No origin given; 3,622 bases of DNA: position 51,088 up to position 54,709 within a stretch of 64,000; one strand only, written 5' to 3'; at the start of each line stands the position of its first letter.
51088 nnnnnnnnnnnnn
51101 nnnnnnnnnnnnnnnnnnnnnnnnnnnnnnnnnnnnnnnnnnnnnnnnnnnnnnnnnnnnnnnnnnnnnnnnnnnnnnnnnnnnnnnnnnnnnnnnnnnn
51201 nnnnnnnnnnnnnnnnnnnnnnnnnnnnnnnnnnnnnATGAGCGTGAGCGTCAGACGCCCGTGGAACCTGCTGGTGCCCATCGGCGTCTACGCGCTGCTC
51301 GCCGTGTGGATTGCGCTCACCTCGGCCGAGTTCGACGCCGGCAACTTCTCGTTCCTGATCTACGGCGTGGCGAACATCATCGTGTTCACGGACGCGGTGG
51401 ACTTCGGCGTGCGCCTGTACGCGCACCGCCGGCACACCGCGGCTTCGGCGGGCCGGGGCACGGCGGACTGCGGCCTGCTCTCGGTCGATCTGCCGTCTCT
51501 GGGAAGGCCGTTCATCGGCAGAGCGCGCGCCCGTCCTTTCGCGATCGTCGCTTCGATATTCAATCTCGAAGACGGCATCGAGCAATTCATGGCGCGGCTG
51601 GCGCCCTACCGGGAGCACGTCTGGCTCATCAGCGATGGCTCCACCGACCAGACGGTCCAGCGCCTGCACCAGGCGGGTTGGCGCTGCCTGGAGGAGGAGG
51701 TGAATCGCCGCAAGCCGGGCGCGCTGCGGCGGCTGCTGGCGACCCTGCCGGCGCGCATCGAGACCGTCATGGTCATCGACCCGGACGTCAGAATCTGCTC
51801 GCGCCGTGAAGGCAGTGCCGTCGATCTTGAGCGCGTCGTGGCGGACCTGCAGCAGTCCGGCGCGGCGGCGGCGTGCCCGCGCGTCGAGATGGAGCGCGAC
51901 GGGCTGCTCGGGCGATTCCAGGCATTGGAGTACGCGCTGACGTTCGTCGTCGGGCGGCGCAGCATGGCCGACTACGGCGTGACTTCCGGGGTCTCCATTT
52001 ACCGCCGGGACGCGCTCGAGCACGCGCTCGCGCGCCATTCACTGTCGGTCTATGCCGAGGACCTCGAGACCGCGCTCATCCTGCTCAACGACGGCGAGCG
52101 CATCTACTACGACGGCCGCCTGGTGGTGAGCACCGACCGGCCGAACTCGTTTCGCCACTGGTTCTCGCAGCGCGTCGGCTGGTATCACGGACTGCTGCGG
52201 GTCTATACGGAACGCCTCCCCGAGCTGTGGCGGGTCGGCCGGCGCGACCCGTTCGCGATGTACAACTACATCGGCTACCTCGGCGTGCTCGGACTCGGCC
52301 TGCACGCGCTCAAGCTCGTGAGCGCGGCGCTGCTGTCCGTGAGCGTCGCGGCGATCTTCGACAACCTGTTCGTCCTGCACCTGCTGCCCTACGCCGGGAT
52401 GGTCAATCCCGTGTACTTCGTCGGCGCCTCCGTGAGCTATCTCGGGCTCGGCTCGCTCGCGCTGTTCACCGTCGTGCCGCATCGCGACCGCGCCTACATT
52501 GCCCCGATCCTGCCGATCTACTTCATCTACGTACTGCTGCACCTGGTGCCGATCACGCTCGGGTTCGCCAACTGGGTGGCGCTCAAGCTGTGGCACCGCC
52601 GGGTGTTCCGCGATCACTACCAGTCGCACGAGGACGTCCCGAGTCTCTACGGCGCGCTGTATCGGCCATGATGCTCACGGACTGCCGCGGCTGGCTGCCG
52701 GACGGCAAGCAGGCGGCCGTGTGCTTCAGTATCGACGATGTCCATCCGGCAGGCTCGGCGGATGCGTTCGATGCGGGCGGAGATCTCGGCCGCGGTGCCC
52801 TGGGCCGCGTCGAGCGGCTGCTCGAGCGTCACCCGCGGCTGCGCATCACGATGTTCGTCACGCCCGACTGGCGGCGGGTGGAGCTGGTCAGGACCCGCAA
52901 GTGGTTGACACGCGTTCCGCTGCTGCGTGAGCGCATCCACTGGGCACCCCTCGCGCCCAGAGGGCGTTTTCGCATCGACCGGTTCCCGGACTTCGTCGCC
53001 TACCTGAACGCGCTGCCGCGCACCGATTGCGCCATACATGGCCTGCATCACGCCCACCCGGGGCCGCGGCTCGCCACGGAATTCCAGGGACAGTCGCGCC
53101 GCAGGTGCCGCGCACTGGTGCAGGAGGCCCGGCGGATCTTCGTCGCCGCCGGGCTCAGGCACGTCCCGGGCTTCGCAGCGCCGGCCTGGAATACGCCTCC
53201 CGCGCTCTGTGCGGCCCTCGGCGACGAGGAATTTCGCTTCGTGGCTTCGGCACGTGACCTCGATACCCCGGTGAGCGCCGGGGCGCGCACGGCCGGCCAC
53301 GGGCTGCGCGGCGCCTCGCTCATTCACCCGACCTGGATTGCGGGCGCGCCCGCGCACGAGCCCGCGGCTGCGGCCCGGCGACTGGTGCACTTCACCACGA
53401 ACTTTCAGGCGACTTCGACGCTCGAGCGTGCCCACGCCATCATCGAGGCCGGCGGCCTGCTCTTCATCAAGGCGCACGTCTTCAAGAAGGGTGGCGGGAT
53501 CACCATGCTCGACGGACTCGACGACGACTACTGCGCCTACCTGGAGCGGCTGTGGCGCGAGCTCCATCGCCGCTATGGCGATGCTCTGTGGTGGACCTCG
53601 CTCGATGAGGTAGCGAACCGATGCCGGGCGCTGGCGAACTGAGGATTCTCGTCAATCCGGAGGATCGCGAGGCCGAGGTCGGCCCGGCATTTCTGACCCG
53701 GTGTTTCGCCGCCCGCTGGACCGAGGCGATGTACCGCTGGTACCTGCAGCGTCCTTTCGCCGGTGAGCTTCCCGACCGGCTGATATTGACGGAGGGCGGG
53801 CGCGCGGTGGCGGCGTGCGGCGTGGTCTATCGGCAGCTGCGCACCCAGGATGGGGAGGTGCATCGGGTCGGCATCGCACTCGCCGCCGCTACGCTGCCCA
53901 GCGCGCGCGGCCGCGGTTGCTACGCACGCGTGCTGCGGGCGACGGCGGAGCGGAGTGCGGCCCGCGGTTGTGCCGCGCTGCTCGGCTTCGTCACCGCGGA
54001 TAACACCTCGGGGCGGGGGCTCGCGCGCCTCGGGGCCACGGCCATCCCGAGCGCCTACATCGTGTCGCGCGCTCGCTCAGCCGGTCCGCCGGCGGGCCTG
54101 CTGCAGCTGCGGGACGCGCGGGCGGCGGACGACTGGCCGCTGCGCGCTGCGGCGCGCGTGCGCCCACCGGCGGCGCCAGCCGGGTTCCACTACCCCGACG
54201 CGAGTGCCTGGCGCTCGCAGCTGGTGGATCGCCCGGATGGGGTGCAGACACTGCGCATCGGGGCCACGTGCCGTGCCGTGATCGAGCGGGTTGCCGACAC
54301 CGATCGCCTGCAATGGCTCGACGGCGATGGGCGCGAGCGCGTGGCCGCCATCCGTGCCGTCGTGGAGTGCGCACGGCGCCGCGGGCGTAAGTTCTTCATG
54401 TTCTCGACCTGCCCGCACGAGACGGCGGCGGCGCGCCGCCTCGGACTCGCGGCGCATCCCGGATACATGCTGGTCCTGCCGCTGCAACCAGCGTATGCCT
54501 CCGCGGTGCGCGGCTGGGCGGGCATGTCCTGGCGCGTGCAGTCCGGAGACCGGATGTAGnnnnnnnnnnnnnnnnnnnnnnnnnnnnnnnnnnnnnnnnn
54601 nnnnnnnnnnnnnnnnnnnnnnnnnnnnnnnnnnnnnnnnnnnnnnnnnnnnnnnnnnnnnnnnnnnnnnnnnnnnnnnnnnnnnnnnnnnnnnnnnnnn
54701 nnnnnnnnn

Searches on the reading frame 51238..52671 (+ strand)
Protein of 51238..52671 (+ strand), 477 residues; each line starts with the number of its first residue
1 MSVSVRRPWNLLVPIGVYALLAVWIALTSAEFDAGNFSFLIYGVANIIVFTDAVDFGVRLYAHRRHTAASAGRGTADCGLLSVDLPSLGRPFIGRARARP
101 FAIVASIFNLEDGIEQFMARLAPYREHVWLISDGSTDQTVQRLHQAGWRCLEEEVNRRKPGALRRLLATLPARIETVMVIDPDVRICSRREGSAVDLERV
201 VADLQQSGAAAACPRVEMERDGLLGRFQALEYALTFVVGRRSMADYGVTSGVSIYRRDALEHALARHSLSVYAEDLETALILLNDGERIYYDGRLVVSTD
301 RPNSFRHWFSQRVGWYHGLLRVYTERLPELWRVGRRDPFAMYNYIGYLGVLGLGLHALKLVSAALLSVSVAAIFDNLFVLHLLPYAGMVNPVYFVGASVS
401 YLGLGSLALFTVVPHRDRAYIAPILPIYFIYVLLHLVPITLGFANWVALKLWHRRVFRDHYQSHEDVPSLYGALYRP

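Call 7: search_protein_families(library=pfam, proteins=[window:51238-52671:+], max_evalue=0.01)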
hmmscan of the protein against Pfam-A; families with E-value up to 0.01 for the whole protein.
window:51238-52671:+ (477 aa): 2 families
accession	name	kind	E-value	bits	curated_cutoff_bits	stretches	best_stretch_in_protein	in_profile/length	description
PF00535.33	Glycos_transf_2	-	4.3e-05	23.9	23.3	1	106-259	5-163/168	Glycosyl transferase family 2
PF13632.12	Glyco_trans_2_3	-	0.00056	20.2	27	1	197-379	16-153/198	Glycosyl transferase family group 2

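Call 8: search_protein_families(library=ncbifam, proteins=[window:51238-52671:+], max_evalue=0.001)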
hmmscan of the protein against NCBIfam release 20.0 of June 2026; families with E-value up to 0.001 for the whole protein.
window:51238-52671:+ (477 aa): 2 families
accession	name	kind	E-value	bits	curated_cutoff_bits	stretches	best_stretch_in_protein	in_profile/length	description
TIGR03937.1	PgaC_IcaA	equivalog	1.2e-13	50.8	422.3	1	109-342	55-293/407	poly-beta-1,6-N-acetyl-D-glucosamine synthase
TIGR03965.1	mycofact_glyco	equivalog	9.3e-07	28.1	280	1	103-317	78-298/467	mycofactocin biosynthesis glycosyltransferase MftF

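Call 25: search_solved_structures(query=window:51238-52671:+, max_evalue=1, show_alignments=1)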
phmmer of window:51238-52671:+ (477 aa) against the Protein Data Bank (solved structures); distinct sequences matched with E-value up to 1: 1.
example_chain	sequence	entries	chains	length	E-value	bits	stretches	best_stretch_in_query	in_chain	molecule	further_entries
6et5_2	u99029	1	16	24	0.15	14.2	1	8-28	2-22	Light-harvesting protein B-1015 gamma chain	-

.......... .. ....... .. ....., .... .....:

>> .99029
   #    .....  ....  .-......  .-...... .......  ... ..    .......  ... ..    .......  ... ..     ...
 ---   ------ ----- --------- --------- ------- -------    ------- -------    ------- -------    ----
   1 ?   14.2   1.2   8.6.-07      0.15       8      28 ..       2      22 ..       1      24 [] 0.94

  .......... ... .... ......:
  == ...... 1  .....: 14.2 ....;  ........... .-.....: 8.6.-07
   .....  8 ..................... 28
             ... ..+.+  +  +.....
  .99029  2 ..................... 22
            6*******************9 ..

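Call 39: search_solved_structures(query=A3, max_evalue=10, show_alignments=2)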
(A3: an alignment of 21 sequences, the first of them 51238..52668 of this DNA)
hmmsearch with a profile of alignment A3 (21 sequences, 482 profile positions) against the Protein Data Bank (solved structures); distinct sequences matched with E-value up to 10: 11.
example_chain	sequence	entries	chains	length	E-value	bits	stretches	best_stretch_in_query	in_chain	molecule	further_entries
8smm_A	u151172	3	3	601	0.0019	20.2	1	166-323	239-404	Hyaluronan synthase 1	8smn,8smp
6xu6_AV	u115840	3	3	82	0.28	13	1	54-112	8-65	40S ribosomal protein S21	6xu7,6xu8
4v6w_AV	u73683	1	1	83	0.29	13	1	54-112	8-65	40S ribosomal protein S21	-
7oyc_V2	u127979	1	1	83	0.29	12.9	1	54-117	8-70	40S ribosomal protein S21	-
5ej1_A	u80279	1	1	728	0.49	12.2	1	252-325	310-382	Putative cellulose synthase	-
7oya_V2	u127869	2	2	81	0.55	12.1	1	54-112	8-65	40S ribosomal protein S21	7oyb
4hg6_A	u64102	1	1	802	0.56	12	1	252-325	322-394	Cellulose Synthase Subunit A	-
4p00_A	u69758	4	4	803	0.57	12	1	252-325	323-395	Cellulose Synthase A subunit | Cellulose Synthase subunit A | Putative cellulose synthase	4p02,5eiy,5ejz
8q7z_Au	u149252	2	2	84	0.65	11.8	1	53-112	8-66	Small ribosomal subunit protein eS21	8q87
8uzp_M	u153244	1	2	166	0.89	11.3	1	93-144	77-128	stem_mimetic_01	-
9eho_WW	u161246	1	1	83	1.4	10.7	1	56-112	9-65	40S ribosomal protein S21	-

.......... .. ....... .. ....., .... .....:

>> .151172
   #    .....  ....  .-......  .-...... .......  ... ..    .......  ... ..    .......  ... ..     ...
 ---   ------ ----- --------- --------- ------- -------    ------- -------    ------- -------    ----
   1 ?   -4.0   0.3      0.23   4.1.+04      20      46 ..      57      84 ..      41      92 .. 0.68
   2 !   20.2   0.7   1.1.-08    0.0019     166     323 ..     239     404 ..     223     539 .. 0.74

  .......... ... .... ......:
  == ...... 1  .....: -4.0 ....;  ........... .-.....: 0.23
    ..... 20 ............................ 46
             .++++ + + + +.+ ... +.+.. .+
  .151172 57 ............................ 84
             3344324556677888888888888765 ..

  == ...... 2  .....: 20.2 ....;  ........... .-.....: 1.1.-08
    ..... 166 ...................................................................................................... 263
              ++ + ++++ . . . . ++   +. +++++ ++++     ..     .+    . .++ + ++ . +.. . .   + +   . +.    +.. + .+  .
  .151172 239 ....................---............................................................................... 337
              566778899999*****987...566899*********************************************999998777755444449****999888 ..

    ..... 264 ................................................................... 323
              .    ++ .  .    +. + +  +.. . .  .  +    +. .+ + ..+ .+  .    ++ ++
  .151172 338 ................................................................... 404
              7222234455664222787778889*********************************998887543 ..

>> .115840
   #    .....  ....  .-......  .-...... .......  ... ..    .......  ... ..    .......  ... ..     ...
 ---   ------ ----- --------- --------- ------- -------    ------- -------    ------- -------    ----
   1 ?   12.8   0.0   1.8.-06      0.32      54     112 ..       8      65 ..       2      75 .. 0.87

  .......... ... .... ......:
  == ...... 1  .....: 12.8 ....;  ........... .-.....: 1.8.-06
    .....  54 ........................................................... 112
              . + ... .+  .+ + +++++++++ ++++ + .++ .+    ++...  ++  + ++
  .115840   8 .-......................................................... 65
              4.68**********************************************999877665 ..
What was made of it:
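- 51238..52671 (+): PgaC-like membrane-embedded GT2 (477 aa), the presumed synthase; relocated here in the window's subclade. Profile search against PDB gives hyaluronan synthase 1 at E 0.002 (call 39).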

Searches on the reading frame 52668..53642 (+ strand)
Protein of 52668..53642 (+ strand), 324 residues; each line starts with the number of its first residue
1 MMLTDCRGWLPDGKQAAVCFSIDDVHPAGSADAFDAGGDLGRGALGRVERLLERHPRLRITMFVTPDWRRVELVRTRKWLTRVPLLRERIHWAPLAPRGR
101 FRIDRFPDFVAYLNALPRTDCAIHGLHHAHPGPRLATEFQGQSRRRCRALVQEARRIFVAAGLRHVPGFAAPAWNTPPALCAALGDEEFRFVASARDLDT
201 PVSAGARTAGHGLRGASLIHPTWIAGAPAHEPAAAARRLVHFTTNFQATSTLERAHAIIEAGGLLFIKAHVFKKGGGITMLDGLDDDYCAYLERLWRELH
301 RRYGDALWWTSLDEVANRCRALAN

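Call 10: search_protein_families(library=pfam, proteins=[window:52668-53642:+], max_evalue=0.01)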
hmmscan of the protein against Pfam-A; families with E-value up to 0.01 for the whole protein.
window:52668-53642:+ (324 aa): 1 family
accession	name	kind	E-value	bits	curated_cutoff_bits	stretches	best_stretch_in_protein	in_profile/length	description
PF10096.14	DUF2334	-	2.8e-05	24.2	26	1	100-197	46-148/203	Uncharacterized protein conserved in bacteria (DUF2334)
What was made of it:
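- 52668..53642 (+): DUF2334-like protein (deacetylase-like); subclade accessory gene. Weak Pfam DUF2334, 24.2 bits against a cutoff of 26 (call 10).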

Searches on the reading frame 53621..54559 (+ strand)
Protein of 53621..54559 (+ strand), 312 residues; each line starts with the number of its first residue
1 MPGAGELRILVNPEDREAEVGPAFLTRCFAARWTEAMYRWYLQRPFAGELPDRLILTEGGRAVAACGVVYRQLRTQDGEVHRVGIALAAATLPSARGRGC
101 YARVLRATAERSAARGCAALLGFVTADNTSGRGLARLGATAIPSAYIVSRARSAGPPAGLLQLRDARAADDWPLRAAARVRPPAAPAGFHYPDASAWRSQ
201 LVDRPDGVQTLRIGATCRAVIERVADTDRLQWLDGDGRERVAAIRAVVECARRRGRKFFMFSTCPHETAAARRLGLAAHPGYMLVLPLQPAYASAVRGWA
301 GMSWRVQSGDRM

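Call 10: search_protein_families(library=pfam, proteins=[window:53621-54559:+], max_evalue=0.01)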
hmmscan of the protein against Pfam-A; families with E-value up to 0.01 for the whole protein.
window:53621-54559:+ (312 aa): 3 families
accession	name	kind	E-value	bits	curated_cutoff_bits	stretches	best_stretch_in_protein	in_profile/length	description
PF13527.13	Acetyltransf_9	-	0.00079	19.9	25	1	24-119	16-108/127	Acetyltransferase (GNAT) domain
PF00583.31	Acetyltransf_1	-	0.0025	18.5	20.7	1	28-138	11-115/116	Acetyltransferase (GNAT) family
PF08445.16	FR47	-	0.0038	17.6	22.1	0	84-142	22-80/86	FR47-like protein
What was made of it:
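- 53621..54559 (+): GNAT-like acyltransferase; subclade accessory gene. Weak GNAT hits (call 10).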
